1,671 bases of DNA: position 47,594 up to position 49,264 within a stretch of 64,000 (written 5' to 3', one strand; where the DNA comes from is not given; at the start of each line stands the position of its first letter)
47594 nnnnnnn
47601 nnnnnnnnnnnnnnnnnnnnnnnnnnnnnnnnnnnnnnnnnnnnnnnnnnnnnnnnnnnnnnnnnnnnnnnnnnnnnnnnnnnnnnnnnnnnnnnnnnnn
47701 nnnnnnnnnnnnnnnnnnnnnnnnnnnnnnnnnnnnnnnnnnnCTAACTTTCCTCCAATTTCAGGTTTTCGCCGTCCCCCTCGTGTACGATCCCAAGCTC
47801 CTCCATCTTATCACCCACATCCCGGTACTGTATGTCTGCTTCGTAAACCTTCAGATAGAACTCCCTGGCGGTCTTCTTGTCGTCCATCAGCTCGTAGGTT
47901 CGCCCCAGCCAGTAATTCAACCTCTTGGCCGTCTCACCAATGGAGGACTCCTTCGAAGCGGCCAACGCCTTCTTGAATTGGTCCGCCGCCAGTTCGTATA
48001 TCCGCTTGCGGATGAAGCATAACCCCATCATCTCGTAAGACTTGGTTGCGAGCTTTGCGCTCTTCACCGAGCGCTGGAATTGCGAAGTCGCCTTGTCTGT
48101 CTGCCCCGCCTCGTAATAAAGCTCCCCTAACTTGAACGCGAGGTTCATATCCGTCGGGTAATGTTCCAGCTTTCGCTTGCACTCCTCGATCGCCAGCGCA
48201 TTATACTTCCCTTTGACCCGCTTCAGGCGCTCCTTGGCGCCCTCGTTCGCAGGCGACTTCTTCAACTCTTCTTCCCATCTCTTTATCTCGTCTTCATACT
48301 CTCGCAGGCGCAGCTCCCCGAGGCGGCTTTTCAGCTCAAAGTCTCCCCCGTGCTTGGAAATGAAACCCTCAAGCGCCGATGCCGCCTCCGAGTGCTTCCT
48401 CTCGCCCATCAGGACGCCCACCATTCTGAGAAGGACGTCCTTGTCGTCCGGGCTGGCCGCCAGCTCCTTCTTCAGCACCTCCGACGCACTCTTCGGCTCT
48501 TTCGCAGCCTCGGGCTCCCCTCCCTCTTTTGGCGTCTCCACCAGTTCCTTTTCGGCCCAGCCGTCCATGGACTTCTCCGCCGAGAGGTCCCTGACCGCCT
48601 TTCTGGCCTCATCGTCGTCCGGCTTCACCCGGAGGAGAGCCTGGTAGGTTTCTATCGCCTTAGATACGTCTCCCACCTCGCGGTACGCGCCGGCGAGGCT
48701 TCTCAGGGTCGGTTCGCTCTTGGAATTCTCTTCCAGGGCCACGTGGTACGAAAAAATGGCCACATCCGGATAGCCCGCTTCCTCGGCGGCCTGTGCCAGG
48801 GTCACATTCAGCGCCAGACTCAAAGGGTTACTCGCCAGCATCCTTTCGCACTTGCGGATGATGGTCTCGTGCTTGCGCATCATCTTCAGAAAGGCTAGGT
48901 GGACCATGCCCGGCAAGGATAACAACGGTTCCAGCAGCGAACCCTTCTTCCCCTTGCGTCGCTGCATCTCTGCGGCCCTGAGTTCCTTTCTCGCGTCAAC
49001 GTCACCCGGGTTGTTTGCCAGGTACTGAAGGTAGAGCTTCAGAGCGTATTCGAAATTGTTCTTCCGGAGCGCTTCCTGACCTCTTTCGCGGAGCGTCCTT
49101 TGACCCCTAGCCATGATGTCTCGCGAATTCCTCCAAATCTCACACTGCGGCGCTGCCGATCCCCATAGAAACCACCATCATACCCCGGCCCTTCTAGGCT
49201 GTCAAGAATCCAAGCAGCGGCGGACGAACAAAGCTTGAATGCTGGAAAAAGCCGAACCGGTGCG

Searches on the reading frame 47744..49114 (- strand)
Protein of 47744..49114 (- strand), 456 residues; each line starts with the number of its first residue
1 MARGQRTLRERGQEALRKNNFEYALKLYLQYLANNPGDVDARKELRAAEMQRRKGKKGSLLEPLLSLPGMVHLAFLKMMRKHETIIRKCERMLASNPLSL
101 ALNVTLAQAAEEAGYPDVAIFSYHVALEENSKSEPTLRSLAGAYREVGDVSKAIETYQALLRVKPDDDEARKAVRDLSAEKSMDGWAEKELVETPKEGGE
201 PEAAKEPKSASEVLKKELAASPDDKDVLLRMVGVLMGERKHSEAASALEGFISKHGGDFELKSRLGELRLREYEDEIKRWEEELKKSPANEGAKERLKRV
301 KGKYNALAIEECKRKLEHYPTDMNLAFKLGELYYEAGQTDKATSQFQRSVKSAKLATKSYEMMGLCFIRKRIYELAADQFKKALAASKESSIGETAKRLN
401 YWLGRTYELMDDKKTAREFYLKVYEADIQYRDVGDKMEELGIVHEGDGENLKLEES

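Call 55: search_protein_families(library=pfam, proteins=[window:47744-49114:-], max_evalue=0.0001)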
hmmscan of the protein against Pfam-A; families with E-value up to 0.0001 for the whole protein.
window:47744-49114:- (456 aa): 15 families
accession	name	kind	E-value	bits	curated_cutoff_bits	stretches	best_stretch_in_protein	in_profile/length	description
PF14559.12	TPR_19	-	8.9e-18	64.8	25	0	114-174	5-65/68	Tetratricopeptide repeat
PF13428.12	TPR_14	-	2.5e-16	59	23.5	0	137-172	4-39/44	Tetratricopeptide repeat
PF07719.23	TPR_2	-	5.4e-16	57.8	27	0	327-351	5-29/34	Tetratricopeptide repeat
PF13432.12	TPR_16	-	1.6e-13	51.2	32.7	0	328-388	2-62/65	Tetratricopeptide repeat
PF13174.12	TPR_6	-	2.2e-10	40.9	26.3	0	327-351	4-28/33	Tetratricopeptide repeat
PF00515.34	TPR_1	-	1.6e-09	37.6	27.8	0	139-167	6-34/34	Tetratricopeptide repeat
PF13424.12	TPR_12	-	3.7e-09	37.1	30.1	0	311-353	32-75/77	Tetratricopeptide repeat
PF13176.12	TPR_7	-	2.1e-08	34.1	27.9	0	136-169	1-34/36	Tetratricopeptide repeat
PF13181.12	TPR_8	-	2.6e-08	33.8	25.7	0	398-427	2-31/34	Tetratricopeptide repeat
PF14561.12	TPR_20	-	3.1e-08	34.3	25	0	307-352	6-51/90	Tetratricopeptide repeat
PF13431.12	TPR_17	-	4.6e-08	33.2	24.4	0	316-342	6-32/34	Tetratricopeptide repeat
PF13371.12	TPR_9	-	5.9e-08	33.1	35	0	140-172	35-67/73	Tetratricopeptide repeat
PF23914.1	TPR_CcmH_CycH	-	2.9e-07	30.9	42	0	205-291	64-155/158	Cytochrome c-type biogenesis protein H TPR domain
PF25063.1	ARM_TT21_C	-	8e-06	26.3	35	0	327-391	99-163/209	Tetratricopeptide repeat protein 21 C-terminal ARM domain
PF24575.1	TPR_Slam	-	6e-05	23.9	35.2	0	140-171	53-84/104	Surface lipoprotein assembly modifier, N-terminal TPR repeats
